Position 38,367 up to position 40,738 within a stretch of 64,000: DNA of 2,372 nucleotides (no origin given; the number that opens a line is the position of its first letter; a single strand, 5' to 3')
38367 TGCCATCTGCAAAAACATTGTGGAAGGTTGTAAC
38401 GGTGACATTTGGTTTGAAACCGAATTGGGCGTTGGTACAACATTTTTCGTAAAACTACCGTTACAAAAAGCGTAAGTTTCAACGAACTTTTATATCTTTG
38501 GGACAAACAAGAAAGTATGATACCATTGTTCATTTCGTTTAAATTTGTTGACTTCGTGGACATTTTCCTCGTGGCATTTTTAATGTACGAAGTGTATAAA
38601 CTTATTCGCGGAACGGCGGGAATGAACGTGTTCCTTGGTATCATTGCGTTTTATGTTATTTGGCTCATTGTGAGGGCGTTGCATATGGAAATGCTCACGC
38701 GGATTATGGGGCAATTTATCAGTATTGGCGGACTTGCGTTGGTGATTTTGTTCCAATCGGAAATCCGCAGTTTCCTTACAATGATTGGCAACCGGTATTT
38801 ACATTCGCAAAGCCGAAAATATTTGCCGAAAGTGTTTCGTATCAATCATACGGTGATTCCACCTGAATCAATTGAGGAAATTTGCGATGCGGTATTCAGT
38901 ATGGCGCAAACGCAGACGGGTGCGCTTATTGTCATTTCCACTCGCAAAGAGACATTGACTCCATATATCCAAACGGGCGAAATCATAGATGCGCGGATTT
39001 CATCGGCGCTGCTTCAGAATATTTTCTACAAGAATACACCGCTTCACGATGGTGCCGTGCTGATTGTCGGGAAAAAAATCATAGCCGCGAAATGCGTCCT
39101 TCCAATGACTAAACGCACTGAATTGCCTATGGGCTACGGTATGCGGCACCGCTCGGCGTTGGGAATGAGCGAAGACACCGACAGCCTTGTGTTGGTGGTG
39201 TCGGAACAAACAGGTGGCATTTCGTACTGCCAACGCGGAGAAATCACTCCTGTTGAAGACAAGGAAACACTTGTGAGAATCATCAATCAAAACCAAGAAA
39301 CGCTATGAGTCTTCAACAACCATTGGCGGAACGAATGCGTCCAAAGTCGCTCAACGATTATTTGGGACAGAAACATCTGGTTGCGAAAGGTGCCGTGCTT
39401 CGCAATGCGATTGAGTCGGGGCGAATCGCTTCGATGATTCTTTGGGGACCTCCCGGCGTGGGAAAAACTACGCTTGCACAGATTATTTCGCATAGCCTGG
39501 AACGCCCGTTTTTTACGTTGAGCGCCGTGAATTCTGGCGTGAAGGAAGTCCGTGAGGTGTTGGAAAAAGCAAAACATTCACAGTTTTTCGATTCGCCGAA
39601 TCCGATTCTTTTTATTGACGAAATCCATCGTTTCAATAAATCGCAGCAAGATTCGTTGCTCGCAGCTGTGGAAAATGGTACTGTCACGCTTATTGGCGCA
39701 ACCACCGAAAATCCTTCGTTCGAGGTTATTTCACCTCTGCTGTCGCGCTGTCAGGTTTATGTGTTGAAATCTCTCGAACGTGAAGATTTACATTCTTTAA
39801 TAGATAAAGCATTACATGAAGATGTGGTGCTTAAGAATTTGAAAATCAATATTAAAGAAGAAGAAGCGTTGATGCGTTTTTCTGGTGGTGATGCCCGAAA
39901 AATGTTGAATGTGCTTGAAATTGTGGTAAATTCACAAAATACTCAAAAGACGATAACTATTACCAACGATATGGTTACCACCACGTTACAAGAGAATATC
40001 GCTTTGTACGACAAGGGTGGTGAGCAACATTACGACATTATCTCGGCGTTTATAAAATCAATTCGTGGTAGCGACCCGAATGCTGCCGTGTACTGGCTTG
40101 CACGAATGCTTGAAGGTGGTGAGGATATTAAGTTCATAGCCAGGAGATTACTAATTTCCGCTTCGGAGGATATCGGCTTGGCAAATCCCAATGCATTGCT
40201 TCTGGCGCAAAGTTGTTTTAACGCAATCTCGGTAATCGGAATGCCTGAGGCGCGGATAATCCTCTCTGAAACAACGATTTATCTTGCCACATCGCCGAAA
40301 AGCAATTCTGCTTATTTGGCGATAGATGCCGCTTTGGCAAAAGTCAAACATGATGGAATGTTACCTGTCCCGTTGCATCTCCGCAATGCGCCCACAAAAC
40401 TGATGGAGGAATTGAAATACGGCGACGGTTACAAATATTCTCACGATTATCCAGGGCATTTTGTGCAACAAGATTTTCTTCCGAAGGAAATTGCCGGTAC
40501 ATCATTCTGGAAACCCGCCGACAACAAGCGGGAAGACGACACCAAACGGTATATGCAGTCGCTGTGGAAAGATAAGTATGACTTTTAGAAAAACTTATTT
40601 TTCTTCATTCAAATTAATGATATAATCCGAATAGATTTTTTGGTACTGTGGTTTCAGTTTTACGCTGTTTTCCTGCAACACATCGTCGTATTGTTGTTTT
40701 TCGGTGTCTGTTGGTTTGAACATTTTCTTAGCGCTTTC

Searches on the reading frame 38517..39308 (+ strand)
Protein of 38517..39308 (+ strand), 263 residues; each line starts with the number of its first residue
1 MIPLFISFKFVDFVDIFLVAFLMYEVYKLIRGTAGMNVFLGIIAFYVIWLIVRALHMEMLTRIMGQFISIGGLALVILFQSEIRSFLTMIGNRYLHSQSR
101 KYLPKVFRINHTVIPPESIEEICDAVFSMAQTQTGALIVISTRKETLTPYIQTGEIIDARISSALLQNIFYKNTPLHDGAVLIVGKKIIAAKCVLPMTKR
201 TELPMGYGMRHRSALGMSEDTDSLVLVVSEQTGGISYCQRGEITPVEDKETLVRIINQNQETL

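Call 40: search_protein_families(library=pfam, proteins=[window:38517-39308:+], max_evalue=0.00001)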
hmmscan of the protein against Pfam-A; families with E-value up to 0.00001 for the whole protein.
window:38517-39308:+ (263 aa): 2 families
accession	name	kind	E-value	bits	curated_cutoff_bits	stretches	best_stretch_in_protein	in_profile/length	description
PF02457.21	DAC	-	3.7e-40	136.7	27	1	124-242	2-118/119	DisA bacterial checkpoint controller nucleotide-binding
PF19293.4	CdaA_N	-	1.6e-21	76.7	23.8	1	5-83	2-81/81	CdaA N-terminal transmembrane domain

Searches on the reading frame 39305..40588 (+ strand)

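Call 41: search_protein_families(library=pfam, proteins=[window:39305-40588:+], max_evalue=0.00001)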
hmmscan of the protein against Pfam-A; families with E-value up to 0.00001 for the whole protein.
window:39305-40588:+ (427 aa): 10 families
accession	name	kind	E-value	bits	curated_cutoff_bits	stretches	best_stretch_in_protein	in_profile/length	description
PF12002.13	MgsA_C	-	1.1e-71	240.5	27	1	255-421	1-167/167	MgsA AAA+ ATPase C terminal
PF16193.11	AAA_assoc_2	-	1.8e-26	92.6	34.3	1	179-254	3-81/81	AAA C-terminal domain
PF00004.35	AAA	-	4e-20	73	21.2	1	44-154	1-128/131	ATPase family associated with various cellular activities (AAA)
PF05496.18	RuvB_N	-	2.4e-16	60.3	27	1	11-130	1-116/159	Holliday junction DNA helicase RuvB P-loop domain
PF07728.20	AAA_5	-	1.5e-08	35.2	22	1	44-135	2-103/139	AAA domain (dynein-related subfamily)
PF00158.32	Sigma54_activat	-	1.5e-07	31.7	20.2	0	43-163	24-159/168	Sigma-54 interaction domain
PF07726.17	AAA_3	-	3e-06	27.6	27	0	44-137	2-101/131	ATPase family associated with various cellular activities (AAA)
PF13173.12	AAA_14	-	3.1e-06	27.6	27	1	44-155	5-121/129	AAA domain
PF01078.27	Mg_chelatase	-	4.4e-06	26.7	20.3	0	43-65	24-46/207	Magnesium chelatase, subunit ChlI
PF13191.12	AAA_16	-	7.1e-06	27.1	32.6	0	35-68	18-51/167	AAA ATPase domain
